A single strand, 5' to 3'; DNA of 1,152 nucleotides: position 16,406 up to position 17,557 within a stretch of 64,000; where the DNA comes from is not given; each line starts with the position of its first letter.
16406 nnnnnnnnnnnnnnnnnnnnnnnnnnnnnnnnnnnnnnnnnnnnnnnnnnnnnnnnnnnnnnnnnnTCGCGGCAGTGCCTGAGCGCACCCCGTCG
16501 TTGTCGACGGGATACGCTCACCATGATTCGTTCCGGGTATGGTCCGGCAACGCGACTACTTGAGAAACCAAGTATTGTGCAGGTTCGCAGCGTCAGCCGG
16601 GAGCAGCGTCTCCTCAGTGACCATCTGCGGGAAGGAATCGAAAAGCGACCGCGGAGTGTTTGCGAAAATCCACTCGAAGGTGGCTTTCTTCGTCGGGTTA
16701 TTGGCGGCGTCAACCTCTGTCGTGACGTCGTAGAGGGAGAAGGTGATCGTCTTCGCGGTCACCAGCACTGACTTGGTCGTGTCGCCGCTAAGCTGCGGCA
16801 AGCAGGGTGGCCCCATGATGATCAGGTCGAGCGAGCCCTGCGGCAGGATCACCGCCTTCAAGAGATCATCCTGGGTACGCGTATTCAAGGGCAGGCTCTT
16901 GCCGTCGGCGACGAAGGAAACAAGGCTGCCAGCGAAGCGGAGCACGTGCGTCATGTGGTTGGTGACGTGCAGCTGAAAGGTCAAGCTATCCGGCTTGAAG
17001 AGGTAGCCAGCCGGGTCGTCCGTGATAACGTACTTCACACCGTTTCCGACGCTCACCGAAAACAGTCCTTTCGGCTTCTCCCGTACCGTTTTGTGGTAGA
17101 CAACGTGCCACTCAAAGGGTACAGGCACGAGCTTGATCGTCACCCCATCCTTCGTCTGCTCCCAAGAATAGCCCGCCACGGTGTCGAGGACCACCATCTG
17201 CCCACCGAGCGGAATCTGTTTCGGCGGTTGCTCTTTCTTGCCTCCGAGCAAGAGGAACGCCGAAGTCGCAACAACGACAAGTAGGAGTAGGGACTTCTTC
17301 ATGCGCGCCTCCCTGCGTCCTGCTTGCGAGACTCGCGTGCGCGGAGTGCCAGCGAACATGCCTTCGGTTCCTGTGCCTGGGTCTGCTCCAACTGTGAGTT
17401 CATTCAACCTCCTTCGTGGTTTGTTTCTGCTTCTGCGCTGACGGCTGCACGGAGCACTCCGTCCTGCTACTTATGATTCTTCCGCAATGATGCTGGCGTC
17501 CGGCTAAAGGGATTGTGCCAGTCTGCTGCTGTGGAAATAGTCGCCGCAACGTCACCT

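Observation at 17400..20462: Candidate invertible DNA switch flanked by two recombinase genes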

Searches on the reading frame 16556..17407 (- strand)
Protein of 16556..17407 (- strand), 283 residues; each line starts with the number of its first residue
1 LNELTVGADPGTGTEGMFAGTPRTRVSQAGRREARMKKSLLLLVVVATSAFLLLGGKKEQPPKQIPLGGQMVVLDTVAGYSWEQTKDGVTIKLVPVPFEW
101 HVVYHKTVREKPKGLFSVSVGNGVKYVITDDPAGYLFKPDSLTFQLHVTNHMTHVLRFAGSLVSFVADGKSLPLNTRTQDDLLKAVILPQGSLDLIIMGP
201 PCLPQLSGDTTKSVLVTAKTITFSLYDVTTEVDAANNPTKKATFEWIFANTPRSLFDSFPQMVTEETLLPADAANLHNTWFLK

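Call 7: search_protein_families(library=pfam, proteins=[window:16556-17407:-], max_evalue=0.01)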
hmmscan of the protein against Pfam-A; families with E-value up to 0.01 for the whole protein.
window:16556-17407:- (283 aa): 0 families

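Call 41: search_protein_families(library=ncbifam, proteins=[window:16556-17407:-], max_evalue=0.01)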
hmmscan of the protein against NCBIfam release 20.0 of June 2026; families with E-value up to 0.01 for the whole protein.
window:16556-17407:- (283 aa): 0 families
